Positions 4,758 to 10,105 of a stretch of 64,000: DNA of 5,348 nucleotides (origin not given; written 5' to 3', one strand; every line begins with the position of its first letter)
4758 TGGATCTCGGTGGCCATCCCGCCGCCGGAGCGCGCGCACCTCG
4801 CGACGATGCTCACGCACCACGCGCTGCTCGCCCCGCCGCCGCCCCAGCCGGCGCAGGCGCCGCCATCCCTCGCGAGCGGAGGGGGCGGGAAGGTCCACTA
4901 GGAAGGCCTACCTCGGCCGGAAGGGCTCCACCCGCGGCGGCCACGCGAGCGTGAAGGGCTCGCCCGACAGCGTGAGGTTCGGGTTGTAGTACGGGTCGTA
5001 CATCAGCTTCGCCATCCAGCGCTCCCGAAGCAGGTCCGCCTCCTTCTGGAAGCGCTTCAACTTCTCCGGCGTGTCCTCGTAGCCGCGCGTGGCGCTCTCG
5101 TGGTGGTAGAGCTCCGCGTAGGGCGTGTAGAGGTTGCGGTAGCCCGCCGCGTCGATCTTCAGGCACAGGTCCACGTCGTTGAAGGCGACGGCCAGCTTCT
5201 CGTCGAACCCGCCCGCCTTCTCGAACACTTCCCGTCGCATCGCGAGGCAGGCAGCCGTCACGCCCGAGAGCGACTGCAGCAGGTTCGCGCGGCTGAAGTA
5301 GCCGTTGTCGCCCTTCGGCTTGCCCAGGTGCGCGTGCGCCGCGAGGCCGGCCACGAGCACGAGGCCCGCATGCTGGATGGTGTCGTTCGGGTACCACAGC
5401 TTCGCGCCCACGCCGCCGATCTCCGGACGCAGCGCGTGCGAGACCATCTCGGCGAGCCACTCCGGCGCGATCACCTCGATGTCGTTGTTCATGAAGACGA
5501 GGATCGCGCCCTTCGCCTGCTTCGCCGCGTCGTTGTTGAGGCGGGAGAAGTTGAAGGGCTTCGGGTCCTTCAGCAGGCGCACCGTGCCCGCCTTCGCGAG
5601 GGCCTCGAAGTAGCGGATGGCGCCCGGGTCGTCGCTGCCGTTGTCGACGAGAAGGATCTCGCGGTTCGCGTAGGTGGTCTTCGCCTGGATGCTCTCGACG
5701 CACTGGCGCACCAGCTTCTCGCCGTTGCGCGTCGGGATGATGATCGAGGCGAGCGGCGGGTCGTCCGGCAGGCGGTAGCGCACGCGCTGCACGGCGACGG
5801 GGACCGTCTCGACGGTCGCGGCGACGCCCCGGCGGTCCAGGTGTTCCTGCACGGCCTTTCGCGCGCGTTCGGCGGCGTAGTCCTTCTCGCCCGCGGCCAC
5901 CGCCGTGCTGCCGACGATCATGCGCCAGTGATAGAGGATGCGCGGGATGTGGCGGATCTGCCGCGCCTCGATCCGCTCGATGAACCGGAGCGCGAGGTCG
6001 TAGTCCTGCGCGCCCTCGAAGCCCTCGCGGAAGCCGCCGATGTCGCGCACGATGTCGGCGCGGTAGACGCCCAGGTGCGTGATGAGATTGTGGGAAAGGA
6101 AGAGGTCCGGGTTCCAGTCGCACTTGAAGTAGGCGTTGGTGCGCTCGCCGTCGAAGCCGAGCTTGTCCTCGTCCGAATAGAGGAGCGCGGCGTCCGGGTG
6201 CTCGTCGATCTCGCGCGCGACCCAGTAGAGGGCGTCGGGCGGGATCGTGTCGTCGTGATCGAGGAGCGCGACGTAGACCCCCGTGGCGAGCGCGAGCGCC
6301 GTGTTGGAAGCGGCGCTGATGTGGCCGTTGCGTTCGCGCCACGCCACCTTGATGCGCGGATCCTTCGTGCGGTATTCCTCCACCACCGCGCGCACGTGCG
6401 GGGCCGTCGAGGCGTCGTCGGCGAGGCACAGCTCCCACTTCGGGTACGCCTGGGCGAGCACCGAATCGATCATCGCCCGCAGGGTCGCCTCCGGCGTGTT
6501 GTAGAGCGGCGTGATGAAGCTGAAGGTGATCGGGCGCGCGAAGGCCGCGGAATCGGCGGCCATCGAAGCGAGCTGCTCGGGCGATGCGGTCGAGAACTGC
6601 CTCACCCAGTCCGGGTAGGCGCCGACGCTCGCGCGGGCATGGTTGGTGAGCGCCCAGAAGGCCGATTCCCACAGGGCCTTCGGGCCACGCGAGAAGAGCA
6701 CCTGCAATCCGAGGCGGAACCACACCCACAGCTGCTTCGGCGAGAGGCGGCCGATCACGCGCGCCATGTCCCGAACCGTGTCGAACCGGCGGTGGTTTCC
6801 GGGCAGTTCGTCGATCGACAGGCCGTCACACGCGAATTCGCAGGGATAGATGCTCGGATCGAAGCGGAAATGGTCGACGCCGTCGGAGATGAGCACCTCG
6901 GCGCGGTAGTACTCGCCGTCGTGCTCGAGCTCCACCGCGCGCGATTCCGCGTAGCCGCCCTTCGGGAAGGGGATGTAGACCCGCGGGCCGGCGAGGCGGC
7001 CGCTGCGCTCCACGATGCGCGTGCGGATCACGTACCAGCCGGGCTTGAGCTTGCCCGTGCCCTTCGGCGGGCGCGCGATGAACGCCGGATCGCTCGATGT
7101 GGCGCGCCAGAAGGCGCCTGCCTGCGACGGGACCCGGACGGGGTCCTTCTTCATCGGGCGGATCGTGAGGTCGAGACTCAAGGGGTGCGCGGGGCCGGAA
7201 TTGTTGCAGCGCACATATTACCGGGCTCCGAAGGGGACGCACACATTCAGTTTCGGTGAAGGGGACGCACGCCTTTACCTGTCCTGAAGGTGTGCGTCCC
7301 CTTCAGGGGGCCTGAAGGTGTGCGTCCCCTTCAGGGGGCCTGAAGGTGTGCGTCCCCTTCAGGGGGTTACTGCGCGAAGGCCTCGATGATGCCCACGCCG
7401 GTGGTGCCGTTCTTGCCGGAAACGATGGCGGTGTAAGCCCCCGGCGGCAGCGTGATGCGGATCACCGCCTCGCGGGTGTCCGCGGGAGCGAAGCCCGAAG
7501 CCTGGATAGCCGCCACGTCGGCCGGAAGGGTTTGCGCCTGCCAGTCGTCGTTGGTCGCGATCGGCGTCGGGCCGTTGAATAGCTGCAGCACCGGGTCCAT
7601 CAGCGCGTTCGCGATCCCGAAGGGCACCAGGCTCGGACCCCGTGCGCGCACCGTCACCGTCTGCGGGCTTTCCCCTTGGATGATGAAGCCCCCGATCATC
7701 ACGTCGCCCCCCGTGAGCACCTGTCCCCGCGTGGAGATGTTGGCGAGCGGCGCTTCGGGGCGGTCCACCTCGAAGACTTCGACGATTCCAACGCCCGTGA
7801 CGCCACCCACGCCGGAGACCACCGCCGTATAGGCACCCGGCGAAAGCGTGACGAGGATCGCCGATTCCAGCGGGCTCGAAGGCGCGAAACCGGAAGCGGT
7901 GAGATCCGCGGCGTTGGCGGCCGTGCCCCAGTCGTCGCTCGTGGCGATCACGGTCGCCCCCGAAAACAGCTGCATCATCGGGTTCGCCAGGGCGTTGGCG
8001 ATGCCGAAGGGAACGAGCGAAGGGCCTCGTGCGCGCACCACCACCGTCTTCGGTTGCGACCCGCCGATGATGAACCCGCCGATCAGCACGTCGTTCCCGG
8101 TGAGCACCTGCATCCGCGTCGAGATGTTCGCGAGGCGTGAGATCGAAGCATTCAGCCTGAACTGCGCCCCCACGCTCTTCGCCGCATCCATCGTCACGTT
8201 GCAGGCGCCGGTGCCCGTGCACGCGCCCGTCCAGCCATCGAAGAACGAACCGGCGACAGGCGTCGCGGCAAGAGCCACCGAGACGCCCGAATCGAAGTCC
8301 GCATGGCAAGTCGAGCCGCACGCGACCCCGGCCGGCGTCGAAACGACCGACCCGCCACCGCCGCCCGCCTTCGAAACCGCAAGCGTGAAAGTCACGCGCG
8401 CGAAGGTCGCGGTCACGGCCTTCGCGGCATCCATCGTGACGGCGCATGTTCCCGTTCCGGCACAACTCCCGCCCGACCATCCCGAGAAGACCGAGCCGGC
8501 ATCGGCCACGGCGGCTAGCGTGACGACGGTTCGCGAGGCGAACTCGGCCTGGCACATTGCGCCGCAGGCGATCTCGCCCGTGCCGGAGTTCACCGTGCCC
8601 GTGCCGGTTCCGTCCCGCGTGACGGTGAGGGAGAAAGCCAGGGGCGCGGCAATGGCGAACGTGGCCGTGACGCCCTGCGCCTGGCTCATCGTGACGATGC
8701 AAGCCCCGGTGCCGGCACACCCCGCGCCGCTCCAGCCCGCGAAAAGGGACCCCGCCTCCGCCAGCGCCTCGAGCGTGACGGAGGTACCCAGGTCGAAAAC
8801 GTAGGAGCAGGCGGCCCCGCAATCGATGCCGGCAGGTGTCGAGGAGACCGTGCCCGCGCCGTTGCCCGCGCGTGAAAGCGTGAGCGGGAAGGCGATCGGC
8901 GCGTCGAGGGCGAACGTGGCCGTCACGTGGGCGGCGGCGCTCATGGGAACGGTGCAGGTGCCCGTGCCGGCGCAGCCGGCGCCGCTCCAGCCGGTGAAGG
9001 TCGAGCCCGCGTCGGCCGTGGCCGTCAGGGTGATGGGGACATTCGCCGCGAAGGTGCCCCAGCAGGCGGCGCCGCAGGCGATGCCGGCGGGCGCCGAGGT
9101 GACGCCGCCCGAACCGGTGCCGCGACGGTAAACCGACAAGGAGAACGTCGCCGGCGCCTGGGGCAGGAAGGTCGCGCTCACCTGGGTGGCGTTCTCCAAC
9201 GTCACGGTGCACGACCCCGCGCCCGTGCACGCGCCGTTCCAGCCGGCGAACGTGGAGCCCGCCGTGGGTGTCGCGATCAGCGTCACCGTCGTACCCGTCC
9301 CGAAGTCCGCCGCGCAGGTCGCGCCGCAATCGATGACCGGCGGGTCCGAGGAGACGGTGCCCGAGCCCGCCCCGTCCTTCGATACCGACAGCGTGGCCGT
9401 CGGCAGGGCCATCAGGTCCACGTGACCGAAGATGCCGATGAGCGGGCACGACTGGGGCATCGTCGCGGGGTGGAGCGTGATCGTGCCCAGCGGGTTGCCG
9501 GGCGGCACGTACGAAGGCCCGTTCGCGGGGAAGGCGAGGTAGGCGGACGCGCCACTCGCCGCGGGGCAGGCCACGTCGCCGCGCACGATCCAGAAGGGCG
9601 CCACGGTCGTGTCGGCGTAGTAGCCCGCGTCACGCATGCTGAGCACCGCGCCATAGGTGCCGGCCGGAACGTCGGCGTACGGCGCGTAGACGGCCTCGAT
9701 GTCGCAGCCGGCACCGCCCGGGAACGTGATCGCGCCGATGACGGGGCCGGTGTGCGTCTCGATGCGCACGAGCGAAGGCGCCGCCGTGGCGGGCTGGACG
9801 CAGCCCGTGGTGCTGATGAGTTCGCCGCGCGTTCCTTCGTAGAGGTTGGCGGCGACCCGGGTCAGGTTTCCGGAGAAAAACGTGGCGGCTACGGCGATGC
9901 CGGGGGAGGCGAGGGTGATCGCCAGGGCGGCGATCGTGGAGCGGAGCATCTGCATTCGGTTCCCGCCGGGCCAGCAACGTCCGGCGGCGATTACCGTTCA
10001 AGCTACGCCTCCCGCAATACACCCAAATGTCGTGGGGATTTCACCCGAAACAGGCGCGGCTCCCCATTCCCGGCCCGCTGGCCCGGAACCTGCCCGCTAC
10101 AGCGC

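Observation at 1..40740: Ten secreted proteins with unrelated heads share an invariant C-terminal twin ~125-aa module that always ends EVF-x-x-stop: a candidate cargo-tag (sorting/anchoring) system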

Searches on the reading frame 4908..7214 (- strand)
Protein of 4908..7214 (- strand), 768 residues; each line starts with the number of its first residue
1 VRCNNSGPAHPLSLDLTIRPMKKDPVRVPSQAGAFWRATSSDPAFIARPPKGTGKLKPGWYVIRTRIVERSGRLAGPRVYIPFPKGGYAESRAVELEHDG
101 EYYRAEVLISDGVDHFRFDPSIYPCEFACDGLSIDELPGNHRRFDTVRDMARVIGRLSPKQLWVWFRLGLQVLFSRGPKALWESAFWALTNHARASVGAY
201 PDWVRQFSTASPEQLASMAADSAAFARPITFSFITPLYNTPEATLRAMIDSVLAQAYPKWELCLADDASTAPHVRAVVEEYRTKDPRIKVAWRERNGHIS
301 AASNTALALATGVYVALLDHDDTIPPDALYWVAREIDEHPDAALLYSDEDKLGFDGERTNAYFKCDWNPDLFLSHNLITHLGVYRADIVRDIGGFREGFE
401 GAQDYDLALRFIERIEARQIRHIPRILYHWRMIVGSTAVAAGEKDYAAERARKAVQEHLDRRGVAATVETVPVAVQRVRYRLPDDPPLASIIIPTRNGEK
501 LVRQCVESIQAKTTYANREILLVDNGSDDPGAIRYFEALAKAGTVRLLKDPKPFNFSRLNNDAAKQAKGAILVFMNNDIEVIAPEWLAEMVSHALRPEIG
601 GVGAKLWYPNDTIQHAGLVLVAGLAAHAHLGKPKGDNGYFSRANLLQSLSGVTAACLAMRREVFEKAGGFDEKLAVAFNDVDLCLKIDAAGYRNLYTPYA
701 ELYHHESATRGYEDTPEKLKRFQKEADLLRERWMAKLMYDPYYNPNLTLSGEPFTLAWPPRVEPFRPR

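Call 19: search_protein_families(library=pfam, proteins=[window:4908-7214:-], max_evalue=0.001)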
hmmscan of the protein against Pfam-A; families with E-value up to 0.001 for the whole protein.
window:4908-7214:- (768 aa): 4 families
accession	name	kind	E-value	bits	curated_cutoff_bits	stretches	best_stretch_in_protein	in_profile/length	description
PF00535.33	Glycos_transf_2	-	1e-48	165.9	23.3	2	232-386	1-161/168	Glycosyl transferase family 2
PF13641.12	Glyco_tranf_2_3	-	2e-23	84.1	27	2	486-720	1-218/230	Glycosyltransferase like family 2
PF10111.15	Glyco_tranf_2_2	-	9.8e-13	48.7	27.3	1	490-706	1-217/276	Glycosyltransferase like family 2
PF13632.12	Glyco_trans_2_3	-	5.3e-07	30.1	27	0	654-735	74-141/198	Glycosyl transferase family group 2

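Call 74: search_protein_families(library=ncbifam, proteins=[window:4908-7214:-], max_evalue=0.01)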
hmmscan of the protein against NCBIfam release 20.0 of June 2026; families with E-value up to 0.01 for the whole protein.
window:4908-7214:- (768 aa): 23 families
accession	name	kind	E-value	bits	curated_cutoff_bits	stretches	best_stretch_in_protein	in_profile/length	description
TIGR03965.1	mycofact_glyco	equivalog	3.4e-34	118.5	280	2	474-705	61-281/467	mycofactocin biosynthesis glycosyltransferase MftF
NF047683.1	TeichurnBiosyTuaG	equivalog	3.6e-27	95.6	400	2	231-330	8-105/252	teichuronic acid biosynthesis protein TuaG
NF007482.0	PRK10073.1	equivalog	1.6e-24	86.6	423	2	231-327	8-101/334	glycosyltransferase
NF038299.1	EPS_HpsN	equivalog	1.6e-24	86.5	425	2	488-723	2-239/317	hormogonium polysaccharide biosynthesis glycosyltransferase HpsN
NF041875.1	EPS_EpsD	equivalog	1.8e-21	76.9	370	3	490-590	2-100/325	exopolysaccharide biosynthesis glycosyltransferase EpsD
TIGR03937.1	PgaC_IcaA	equivalog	2.7e-20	72.7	422.3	2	230-342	46-156/407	poly-beta-1,6-N-acetyl-D-glucosamine synthase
NF007453.0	PRK10018.1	equivalog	1.7e-19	70.6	382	2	232-427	9-206/280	colanic acid biosynthesis glycosyltransferase WcaA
NF053739.1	GlytfEpsEBac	equivalog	1.7e-19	69.8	450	1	232-413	4-187/265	glycosyltransferase EpsE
TIGR04017.1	WcaA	equivalog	6.6e-19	68.6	495.75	2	231-427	7-205/279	colanic acid biosynthesis glycosyltransferase WcaA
TIGR04283.1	glyco_like_mftF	equivalog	2.7e-14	53.3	182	1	490-691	2-173/221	TIGR04283 family arsenosugar biosynthesis glycosyltransferase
NF050050.1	ProtGlycPglI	equivalog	4.1e-14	52.6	500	2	231-338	4-110/306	GalNAc(5)-diNAcBac-PP-undecaprenol beta-1,3-glucosyltransferase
NF038302.1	EPS_HpsE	equivalog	1.6e-13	50.3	300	2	490-708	4-226/307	hormogonium polysaccharide biosynthesis glycosyltransferase HpsE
NF041394.1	GtaseAglG_Halo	equivalog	2.5e-13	50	440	2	245-362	18-123/304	glucosyl-dolichyl phosphate glucuronosyltransferase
TIGR03111.1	glyc2_xrt_Gpos1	hypoth_equivalog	1.8e-12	46.8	363.95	2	231-342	51-162/439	TIGR03111 family XrtG-associated glycosyltransferase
TIGR04242.1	nodulat_NodC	equivalog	2.1e-11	43.5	550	2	206-336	25-156/395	chitooligosaccharide synthase NodC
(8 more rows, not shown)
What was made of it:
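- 4908..7214 (-): Dual GT2 glycosyltransferase, the last gene of the minus-strand run of tagged genes. A link to the module is conjecture only. calls 19, 74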

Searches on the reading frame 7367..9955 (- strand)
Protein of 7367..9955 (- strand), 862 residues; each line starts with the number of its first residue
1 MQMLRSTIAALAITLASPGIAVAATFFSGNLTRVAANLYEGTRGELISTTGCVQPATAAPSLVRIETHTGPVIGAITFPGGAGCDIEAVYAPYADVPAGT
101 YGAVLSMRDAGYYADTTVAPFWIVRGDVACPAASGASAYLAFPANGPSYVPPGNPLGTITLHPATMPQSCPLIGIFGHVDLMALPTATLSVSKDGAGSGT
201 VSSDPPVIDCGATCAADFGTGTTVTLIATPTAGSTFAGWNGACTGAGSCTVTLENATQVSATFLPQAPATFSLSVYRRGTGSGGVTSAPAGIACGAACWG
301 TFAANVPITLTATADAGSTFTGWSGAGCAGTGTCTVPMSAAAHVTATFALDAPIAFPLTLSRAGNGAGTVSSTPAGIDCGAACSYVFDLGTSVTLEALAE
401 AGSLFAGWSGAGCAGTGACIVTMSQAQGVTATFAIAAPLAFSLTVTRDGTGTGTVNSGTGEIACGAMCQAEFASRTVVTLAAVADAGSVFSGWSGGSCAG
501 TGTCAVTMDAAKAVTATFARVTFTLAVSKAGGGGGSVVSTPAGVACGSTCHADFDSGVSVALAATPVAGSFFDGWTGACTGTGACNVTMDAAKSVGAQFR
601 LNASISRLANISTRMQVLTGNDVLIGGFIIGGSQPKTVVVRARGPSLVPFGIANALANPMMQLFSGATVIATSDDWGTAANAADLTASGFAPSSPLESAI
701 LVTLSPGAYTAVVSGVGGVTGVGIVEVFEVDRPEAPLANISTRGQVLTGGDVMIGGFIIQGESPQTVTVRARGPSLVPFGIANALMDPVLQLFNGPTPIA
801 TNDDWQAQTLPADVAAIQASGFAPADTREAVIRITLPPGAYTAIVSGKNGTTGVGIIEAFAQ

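Call 5: search_protein_families(library=pfam, proteins=[window:7367-9955:-], max_evalue=1)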
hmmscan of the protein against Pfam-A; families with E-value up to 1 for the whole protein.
window:7367-9955:- (862 aa): 3 families
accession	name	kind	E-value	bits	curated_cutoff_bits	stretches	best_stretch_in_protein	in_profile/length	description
PF18998.6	Flg_new_2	-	8.9e-34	115.7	23.6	5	548-602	13-72/73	Divergent InlB B-repeat domain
PF09479.16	Flg_new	-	1.9e-05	25.1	27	1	211-245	9-44/65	Listeria-Bacteroides repeat domain (List_Bact_rpt)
PF07949.17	YbbR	-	0.29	11.9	22.3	0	756-775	15-34/81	YbbR-like protein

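Call 6: search_protein_families(library=ncbifam, proteins=[window:7367-9955:-], max_evalue=1)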
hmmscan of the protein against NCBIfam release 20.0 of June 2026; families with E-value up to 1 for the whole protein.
window:7367-9955:- (862 aa): 1 family
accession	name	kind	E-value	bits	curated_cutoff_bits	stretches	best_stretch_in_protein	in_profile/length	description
TIGR02543.1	List_Bact_rpt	repeat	0.00013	22.2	20.95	1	572-592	8-29/44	TIGR02543 family repeat protein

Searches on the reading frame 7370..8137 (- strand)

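Call 54: search_protein_families(library=ncbifam, proteins=[window:7370-8137:-], max_evalue=1)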
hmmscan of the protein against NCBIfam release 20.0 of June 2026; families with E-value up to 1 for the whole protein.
window:7370-8137:- (256 aa): 1 family
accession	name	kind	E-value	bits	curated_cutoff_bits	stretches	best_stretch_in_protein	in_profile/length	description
NF038127.1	FDP_fam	subfamily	2.8e-10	40.8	29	2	51-109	50-107/150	DVUA0089 family protein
